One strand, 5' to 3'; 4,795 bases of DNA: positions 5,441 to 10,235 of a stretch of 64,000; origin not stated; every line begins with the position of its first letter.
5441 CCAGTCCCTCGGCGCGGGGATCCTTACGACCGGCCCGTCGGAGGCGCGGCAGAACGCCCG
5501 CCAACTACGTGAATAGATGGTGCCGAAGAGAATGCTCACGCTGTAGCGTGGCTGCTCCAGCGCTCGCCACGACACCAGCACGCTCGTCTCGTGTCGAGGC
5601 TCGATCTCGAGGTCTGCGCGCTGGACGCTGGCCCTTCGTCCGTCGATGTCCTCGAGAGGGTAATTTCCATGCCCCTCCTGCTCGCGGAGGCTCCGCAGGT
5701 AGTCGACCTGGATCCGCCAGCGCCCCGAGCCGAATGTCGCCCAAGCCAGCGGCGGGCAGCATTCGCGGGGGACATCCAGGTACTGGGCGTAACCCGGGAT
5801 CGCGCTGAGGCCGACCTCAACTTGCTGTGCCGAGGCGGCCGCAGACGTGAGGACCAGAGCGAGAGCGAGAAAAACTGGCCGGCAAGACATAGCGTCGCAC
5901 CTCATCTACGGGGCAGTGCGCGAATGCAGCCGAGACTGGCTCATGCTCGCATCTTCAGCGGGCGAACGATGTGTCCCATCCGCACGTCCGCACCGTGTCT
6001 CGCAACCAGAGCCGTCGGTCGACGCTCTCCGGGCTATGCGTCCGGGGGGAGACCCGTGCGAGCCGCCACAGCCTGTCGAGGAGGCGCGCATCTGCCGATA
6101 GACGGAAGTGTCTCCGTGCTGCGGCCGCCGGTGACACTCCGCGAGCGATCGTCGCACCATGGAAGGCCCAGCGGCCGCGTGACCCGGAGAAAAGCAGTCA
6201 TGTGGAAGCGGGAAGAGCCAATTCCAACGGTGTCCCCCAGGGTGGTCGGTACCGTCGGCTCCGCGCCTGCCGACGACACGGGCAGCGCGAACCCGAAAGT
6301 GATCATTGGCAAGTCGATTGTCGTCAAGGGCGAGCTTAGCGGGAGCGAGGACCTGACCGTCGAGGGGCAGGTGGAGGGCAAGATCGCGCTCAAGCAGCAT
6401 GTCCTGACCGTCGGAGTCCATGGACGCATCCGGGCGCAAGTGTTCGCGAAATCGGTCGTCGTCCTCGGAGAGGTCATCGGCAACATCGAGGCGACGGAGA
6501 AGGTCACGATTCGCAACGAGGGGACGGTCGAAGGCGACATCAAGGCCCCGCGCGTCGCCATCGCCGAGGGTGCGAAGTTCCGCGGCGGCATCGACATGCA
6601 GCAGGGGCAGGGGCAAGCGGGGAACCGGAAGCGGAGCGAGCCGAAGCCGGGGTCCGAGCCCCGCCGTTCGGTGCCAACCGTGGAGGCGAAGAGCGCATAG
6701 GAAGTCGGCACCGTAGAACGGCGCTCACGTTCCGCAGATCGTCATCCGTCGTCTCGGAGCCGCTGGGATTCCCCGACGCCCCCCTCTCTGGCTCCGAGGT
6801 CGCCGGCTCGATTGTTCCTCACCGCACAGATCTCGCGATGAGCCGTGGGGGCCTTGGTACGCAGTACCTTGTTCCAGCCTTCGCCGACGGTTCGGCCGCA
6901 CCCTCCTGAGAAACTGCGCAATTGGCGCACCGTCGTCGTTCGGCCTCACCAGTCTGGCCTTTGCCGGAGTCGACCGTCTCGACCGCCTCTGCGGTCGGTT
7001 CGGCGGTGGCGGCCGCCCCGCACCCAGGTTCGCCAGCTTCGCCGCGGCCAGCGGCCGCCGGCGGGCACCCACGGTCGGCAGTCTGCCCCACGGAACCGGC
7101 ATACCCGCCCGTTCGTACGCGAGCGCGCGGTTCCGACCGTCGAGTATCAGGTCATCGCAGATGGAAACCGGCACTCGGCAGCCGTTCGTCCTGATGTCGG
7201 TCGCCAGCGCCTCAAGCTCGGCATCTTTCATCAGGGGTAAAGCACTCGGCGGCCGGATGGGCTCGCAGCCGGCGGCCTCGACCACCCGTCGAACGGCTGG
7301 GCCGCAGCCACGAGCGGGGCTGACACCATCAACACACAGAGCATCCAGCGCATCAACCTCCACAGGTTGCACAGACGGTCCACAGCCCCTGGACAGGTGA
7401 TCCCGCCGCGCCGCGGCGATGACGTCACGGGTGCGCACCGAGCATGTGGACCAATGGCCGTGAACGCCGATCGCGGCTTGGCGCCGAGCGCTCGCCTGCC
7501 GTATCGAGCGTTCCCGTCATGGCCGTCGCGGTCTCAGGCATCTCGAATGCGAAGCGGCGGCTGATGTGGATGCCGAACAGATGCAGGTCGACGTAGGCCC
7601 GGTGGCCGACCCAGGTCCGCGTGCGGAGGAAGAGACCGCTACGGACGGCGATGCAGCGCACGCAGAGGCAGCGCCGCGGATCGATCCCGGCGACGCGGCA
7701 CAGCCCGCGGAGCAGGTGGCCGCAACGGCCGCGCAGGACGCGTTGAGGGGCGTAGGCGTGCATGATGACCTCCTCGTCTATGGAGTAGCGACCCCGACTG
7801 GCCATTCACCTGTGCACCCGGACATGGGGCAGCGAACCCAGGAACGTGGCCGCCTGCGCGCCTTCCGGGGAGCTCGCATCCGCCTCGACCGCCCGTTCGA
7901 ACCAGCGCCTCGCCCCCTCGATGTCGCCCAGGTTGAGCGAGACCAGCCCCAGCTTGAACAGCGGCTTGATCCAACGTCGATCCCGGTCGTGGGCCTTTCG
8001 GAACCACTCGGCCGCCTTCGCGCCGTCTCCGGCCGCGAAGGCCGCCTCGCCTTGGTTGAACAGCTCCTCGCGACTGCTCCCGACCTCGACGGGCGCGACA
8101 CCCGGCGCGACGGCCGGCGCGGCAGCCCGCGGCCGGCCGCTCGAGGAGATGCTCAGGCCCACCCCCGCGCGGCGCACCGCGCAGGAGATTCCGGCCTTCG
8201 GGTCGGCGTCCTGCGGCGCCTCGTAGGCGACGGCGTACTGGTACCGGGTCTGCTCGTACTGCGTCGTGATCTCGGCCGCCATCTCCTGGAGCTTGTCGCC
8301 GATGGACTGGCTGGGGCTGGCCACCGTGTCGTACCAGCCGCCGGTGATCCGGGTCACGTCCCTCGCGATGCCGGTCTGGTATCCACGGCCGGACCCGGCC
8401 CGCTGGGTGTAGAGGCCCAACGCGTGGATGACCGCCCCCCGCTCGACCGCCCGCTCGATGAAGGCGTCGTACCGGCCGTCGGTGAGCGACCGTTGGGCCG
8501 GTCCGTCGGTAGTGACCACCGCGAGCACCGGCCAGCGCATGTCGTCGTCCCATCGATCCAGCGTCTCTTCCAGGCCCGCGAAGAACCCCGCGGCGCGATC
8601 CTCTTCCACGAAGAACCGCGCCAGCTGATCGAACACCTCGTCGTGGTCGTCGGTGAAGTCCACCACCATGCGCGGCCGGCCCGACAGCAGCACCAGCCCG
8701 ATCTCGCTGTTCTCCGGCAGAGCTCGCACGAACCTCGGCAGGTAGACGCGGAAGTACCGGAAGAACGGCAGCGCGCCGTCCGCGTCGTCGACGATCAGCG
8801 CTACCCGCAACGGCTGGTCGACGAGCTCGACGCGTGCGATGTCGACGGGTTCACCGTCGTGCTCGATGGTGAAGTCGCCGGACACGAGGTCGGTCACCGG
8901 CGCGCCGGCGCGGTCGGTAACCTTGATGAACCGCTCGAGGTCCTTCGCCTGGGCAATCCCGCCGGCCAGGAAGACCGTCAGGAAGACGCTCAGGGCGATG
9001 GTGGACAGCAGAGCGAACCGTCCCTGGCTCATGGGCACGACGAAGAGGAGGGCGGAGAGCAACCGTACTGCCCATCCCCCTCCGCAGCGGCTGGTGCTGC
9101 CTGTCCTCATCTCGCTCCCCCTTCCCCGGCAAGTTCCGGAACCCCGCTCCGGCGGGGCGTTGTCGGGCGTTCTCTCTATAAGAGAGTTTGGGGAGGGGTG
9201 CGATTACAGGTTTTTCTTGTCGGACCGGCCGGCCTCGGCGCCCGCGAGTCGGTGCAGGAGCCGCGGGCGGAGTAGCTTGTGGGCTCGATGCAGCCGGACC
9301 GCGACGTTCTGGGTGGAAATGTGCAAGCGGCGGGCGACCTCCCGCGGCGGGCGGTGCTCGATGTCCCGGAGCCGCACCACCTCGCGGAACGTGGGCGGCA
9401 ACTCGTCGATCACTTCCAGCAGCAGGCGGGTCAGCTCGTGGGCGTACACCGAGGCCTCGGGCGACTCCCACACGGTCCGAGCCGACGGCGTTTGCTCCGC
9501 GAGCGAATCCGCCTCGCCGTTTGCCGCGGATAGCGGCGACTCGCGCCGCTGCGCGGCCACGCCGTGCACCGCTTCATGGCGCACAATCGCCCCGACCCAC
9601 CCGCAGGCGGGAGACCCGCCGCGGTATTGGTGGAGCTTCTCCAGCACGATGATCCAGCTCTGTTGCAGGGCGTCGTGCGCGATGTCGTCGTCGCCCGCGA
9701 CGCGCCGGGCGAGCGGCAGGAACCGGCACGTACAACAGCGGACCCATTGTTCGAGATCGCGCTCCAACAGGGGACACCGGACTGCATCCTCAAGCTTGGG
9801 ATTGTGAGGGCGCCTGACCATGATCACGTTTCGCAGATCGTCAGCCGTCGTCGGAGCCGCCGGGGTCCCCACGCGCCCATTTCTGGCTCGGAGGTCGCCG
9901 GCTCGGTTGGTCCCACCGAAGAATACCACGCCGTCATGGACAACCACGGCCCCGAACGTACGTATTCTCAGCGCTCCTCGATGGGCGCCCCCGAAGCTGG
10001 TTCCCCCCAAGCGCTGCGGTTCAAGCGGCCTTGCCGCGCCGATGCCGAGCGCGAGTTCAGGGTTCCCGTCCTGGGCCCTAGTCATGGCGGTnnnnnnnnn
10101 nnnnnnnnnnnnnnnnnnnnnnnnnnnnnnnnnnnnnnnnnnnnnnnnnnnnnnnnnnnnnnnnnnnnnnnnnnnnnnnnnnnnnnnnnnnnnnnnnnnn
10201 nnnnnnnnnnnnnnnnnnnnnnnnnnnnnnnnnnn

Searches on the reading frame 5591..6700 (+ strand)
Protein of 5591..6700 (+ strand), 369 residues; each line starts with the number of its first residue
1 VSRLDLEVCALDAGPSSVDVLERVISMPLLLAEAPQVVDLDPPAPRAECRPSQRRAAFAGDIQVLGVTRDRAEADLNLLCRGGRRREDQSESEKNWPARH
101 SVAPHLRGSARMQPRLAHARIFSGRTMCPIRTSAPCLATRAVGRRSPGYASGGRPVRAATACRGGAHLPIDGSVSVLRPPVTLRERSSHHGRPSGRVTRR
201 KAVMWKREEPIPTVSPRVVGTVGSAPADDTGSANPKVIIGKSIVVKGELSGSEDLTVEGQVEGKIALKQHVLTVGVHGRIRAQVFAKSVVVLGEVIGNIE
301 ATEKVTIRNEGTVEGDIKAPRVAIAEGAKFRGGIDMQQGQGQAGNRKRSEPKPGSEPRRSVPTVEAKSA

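Call 21: search_protein_families(library=pfam, proteins=[window:5591-6700:+], max_evalue=0.001)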
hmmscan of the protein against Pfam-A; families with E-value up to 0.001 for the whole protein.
window:5591-6700:+ (369 aa): 1 family
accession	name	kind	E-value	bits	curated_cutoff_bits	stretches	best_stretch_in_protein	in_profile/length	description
PF04519.19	Bactofilin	-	2.1e-22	79.7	27.9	1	238-333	2-96/98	Polymer-forming cytoskeletal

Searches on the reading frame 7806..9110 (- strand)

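Call 17: search_protein_families(library=pfam, proteins=[window:7806-9110:-], max_evalue=0.01)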
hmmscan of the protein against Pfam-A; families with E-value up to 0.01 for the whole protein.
window:7806-9110:- (434 aa): 11 families
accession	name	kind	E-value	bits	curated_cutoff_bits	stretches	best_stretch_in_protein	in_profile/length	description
PF07719.23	TPR_2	-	5.1e-10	39.1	27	2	384-411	4-31/34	Tetratricopeptide repeat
PF13432.12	TPR_16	-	6e-06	27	32.7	1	325-374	11-58/65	Tetratricopeptide repeat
PF07721.20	TPR_4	-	2e-05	25.2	27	0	351-371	5-25/26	Tetratricopeptide repeat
PF00515.34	TPR_1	-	8.6e-05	22.6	27.8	0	350-377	4-31/34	Tetratricopeptide repeat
PF13181.12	TPR_8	-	0.00011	22.5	25.7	1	384-412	4-32/34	Tetratricopeptide repeat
PF00092.34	VWA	-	0.00015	22.5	23.8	1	117-233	17-139/174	von Willebrand factor type A domain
PF13424.12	TPR_12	-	0.00029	21.4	30.1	0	352-411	8-75/77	Tetratricopeptide repeat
PF13428.12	TPR_14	-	0.0014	19.6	23.5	0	385-419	5-39/44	Tetratricopeptide repeat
PF08590.15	DUF1771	-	0.0031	18.2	28.7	1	344-377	12-45/64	Domain of unknown function (DUF1771)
PF14559.12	TPR_19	-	0.004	17.9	25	1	357-420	1-64/68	Tetratricopeptide repeat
PF13519.12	VWA_2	-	0.0064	17.5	27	0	126-203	30-106/107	von Willebrand factor type A domain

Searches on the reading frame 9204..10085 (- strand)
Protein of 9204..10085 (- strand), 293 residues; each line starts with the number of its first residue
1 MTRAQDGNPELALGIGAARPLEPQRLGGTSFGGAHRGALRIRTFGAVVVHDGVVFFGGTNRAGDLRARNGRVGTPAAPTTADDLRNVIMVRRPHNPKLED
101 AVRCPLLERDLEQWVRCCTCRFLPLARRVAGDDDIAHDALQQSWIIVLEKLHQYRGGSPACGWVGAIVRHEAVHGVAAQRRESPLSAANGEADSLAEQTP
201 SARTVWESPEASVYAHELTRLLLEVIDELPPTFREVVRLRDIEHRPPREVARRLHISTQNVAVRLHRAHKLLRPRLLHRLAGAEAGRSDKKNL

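Call 21: search_protein_families(library=pfam, proteins=[window:9204-10085:-], max_evalue=0.001)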
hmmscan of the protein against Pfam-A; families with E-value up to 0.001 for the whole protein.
window:9204-10085:- (293 aa): 3 families
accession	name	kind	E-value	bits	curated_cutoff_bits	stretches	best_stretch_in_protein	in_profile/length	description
PF08281.18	Sigma70_r4_2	-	9e-12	44.9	25.7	1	220-270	2-52/54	Sigma-70, region 4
PF04545.22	Sigma70_r4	-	1e-07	31.7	24.1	1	226-273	2-49/50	Sigma-70, region 4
PF04542.20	Sigma70_r2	-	5.5e-05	23.3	24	1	125-181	12-70/71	Sigma-70 region 2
